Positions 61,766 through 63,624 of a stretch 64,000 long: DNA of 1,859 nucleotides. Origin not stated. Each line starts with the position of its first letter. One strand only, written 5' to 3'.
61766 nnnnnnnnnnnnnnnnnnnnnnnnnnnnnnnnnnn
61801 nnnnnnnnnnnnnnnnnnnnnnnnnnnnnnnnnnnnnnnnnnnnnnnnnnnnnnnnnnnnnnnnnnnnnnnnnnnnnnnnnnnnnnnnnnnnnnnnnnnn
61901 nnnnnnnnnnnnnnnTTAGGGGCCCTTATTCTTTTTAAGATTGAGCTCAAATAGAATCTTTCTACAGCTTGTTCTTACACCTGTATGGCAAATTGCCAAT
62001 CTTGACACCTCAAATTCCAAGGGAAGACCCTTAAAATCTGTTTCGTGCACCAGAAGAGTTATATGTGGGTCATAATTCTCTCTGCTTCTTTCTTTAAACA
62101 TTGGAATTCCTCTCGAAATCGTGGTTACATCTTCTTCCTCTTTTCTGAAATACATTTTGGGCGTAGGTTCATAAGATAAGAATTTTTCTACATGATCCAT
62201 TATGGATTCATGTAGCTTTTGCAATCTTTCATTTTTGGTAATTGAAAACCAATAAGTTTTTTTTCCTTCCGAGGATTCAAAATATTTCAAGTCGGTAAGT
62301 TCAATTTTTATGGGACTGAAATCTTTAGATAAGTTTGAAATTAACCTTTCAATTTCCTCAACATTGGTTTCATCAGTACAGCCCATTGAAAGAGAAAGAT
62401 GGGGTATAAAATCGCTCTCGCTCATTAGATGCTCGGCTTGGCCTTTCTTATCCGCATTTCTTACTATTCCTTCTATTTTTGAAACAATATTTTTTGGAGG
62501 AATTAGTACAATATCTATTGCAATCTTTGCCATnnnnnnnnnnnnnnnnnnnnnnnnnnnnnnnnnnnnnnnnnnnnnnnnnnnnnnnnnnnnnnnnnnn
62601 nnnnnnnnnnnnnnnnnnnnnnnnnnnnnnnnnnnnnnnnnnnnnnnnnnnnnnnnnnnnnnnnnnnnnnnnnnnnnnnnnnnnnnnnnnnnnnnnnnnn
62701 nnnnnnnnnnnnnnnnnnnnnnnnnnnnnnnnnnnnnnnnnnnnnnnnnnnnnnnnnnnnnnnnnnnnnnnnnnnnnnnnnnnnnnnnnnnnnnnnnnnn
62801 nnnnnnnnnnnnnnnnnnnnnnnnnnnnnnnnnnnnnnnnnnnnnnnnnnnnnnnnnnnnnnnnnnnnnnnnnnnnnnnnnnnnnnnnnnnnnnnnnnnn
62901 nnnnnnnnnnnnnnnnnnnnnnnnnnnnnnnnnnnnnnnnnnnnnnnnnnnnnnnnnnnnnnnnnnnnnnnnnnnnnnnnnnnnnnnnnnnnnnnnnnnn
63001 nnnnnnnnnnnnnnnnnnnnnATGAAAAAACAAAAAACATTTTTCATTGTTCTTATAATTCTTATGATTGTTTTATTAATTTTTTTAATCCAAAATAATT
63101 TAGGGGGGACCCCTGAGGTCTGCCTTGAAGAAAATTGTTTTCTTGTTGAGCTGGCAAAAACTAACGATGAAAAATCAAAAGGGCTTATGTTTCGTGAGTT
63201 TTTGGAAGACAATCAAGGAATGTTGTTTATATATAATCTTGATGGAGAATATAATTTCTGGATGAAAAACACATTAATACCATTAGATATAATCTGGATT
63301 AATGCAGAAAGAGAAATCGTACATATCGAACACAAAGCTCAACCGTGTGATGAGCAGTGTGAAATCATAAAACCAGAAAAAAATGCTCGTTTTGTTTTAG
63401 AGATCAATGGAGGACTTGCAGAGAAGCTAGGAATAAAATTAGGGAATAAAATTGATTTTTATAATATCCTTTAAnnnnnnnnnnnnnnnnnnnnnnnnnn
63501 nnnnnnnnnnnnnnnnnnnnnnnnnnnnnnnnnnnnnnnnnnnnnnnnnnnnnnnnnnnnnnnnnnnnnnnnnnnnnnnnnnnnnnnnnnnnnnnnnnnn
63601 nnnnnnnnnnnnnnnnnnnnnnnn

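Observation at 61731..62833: tRNA-Val 3' portion (with intron) duplicated 860 bp downstream, bracketing a LigT-like 2H phosphoesterase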

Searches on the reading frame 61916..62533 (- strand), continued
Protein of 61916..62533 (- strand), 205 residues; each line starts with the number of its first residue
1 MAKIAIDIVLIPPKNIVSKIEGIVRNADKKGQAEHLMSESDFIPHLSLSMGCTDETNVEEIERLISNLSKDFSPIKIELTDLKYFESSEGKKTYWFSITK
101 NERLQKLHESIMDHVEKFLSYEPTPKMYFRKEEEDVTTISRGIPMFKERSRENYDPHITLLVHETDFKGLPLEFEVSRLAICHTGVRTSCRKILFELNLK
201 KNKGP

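Call 102: fold_search(model_id=the predicted structure, library=pdb)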
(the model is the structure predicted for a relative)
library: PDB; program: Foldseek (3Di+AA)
matches with E <= 10: 619; with E <= 0.001: 46
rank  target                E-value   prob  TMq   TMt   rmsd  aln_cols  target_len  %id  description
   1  2d4g_A                2.0e-08  1.00  0.56  0.67   7.6       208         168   16  Structure of YjcG protein, a putative 2'-5' RNA ligase from Bacillus subtilis (released 2006-10-17)
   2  1jh6_A                6.9e-08  1.00  0.62  0.70   4.9       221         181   11  Semi-reduced Cyclic Nucleotide Phosphodiesterase from Arabidopsis thaliana (released 2002-02-06)
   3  1fsi_C                3.8e-07  1.00  0.59  0.68   5.6       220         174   11  CRYSTAL STRUCTURE OF CYCLIC NUCLEOTIDE PHOSPHODIESTERASE OF APPR>P FROM ARABIDOPSIS THALIANA (released 2000-11-22)
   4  5ldm_A                3.8e-07  1.00  0.49  0.56   8.4       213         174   13  Crystal structure of E.coli LigT complexed with 2'-AMP (released 2017-01-18)
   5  1jh7                  6.3e-07  1.00  0.59  0.65   5.8       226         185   12  Semi-reduced Inhibitor-bound Cyclic Nucleotide Phosphodiesterase from Arabidopsis thaliana (released 2002-02-06)
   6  4qak_A                7.1e-07  1.00  0.49  0.57   7.0       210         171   14  Crystal structure of phosphoesterase (released 2014-10-22)
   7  5ldm_B                7.1e-07  1.00  0.49  0.57   8.1       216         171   12  Crystal structure of E.coli LigT complexed with 2'-AMP (released 2017-01-18)
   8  1fsi_A                7.5e-07  1.00  0.56  0.63   9.4       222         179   11  CRYSTAL STRUCTURE OF CYCLIC NUCLEOTIDE PHOSPHODIESTERASE OF APPR>P FROM ARABIDOPSIS THALIANA (released 2000-11-22)
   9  5ldj_A                8.0e-07  1.00  0.50  0.59   6.4       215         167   13  Crystal structure of E.coli LigT complexed with phosphate (released 2017-01-18)
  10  4qak_B                8.5e-07  1.00  0.45  0.51   7.8       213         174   14  Crystal structure of phosphoesterase (released 2014-10-22)
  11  5ldj_C                2.0e-06  1.00  0.51  0.61   6.0       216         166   13  Crystal structure of E.coli LigT complexed with phosphate (released 2017-01-18)
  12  5ldo_C                2.6e-06  1.00  0.48  0.57   7.2       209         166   14  Crystal structure of E.coli LigT complexed with 3'-AMP (released 2017-01-18)
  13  5ldj_D                2.9e-06  1.00  0.47  0.56   7.7       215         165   15  Crystal structure of E.coli LigT complexed with phosphate (released 2017-01-18)
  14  5ldi_A                3.3e-06  1.00  0.51  0.58   8.3       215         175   12  Crystal structure of E.coli LigT in apo form (released 2017-01-18)
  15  5h7e                  3.5e-06  1.00  0.60  0.67   5.4       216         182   14  Crystal Structure of native drCPDase (released 2017-09-27)
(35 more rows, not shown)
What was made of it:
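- On 2H phosphoesterase superfamily: Foldseek probability 1.00 to YjcG, CPDase and LigT (call 102).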

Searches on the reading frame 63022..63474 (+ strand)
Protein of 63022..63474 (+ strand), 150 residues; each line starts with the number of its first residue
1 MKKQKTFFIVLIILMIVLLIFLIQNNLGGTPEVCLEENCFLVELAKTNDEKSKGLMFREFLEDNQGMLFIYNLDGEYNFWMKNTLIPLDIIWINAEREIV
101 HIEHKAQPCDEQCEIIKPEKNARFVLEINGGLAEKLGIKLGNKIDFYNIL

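Call 7: search_protein_families(library=pfam, proteins=[window:63022-63474:+], max_evalue=1)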
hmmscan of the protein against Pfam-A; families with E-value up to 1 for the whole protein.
window:63022-63474:+ (150 aa): 1 family
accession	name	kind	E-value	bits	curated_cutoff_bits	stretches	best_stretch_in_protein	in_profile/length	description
PF02643.20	DUF192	-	2.9e-33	114.3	27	1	41-146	2-96/96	Uncharacterized ACR, COG1430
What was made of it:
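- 63022..63474 (+): DUF192 gene, the right-hand synteny anchor. Pfam 114 bits (call 7).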

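Call 19: find_homologous_proteins(query=window:63022-63474:+, max_evalue=1e-10)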
Query window:63022-63474:+ (150 aa): 4155 proteins with E <= 1e-10 among 4290 candidates; the best 120 are listed.
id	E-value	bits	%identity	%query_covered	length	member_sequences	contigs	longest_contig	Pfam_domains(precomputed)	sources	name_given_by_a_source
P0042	2.5e-85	302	100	91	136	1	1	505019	PF02643.21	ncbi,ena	-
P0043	1.7e-73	264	77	100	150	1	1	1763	PF02643.21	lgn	-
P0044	1.4e-68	248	75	100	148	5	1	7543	PF02643.21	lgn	-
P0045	7.6e-68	245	75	100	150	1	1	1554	PF02643.21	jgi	-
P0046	3.4e-66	240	71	100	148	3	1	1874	PF02643.21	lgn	-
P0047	1.3e-65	238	73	100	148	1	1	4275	PF02643.21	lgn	-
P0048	5.1e-64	233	73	98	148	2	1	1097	PF02643.21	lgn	-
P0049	5.3e-59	217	71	85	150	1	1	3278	PF02643.21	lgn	-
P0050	2.3e-58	215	70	85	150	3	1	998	PF02643.21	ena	-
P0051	2.0e-57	212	72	89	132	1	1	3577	PF02643.21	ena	-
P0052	2.3e-55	205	70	79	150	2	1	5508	PF02643.21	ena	-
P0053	6.5e-55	203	61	99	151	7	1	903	PF02643.21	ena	-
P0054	2.7e-54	201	68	80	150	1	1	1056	PF02643.21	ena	-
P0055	1.3e-53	199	68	88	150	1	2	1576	PF02643.21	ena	-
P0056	4.9e-53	197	58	99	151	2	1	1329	PF02643.21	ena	-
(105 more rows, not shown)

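Call 21: find_encoding_contigs(protein=P0044, flank=8000, max_places=5)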
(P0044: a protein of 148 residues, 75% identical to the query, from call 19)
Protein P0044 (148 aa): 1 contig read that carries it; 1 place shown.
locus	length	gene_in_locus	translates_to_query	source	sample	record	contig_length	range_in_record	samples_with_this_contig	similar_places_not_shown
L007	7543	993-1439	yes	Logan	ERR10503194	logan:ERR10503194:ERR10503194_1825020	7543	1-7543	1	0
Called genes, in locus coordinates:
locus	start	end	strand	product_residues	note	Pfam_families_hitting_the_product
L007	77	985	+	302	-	PF11899:DUF3419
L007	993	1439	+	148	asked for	PF02643:DUF192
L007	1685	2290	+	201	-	PF00081:Sod_Fe_N, PF02777:Sod_Fe_C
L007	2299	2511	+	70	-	PF08984:DUF1858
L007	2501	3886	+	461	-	PF19295:SufBD_N (weak), PF01458:SUFBD_core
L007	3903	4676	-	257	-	PF13489:Methyltransf_23, PF01209:Ubie_methyltran, PF02353:CMAS (weak), PF06325:PrmA, PF13847:Methyltransf_31, PF08241:Methyltransf_11, PF08242:Methyltransf_12, PF13649:Methyltransf_25, +5 more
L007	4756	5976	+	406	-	PF00155:Aminotran_1_2, PF00266:Aminotran_5, PF01041:DegT_DnrJ_EryC1 (weak), PF01053:Cys_Met_Meta_PP (weak), PF03841:SelA (weak)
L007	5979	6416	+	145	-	PF00702:Hydrolase (faint), PF13419:HAD_2 (weak), PF13242:Hydrolase_like (faint)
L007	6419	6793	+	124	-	PF01592:NifU_N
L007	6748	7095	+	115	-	-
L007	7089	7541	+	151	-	?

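Call 22: find_encoding_contigs(protein=P0047, flank=8000, max_places=3)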
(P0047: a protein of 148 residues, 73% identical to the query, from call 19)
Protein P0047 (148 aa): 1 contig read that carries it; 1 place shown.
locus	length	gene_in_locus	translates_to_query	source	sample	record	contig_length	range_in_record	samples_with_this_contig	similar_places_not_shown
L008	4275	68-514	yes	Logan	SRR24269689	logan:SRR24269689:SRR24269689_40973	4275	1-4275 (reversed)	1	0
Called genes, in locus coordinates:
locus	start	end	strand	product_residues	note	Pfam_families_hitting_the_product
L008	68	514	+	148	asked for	PF02643:DUF192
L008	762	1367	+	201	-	PF00081:Sod_Fe_N, PF02777:Sod_Fe_C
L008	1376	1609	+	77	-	PF08984:DUF1858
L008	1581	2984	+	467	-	PF19295:SufBD_N, PF01458:SUFBD_core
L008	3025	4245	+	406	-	PF00266:Aminotran_5, PF01053:Cys_Met_Meta_PP (weak), PF03841:SelA (weak)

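Call 23: find_encoding_contigs(protein=P0052, flank=8000, max_places=3)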
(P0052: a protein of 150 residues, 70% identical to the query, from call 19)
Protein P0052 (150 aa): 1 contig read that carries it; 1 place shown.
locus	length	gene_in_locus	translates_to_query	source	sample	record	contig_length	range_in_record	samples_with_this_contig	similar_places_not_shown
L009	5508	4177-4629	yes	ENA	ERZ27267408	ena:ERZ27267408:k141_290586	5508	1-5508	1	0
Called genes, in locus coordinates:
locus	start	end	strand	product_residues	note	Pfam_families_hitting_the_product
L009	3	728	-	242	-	?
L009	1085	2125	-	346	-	-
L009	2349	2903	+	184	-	PF00160:Pro_isomerase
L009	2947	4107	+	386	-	-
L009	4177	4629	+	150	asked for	PF02643:DUF192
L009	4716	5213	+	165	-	PF13412:HTH_24 (faint), PF24034:DUF7343, PF01047:MarR (weak), PF12802:MarR_2 (weak)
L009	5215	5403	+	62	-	-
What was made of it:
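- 63022..63474 (+): Orthologues in L007-L011, followed by the same SOD / DUF1858 / SufBD genes (calls 19, 21-23).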

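Call 32: find_encoding_contigs(protein=P0045, flank=5000, max_places=3)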
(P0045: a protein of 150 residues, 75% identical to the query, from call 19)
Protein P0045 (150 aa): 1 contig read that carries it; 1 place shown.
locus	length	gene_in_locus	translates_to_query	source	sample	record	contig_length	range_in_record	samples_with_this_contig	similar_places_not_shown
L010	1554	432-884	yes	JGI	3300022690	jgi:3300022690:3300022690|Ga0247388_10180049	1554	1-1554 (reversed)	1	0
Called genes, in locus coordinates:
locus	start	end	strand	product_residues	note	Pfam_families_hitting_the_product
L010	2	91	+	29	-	?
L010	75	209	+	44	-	-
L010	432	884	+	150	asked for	PF02643:DUF192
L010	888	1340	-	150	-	PF04191:PEMT, PF04140:ICMT (weak)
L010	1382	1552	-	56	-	?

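Call 33: find_encoding_contigs(protein=P0051, flank=5000, max_places=3)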
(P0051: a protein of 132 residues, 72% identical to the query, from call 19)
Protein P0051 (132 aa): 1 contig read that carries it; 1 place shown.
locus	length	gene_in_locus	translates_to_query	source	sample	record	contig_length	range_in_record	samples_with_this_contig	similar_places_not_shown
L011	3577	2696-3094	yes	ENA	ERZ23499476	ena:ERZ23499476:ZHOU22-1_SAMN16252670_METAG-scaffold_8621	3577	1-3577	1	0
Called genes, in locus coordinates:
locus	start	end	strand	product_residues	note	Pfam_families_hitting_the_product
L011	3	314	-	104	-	?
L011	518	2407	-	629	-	PF01909:NTP_transf_2 (weak)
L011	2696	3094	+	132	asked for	PF02643:DUF192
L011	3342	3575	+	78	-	?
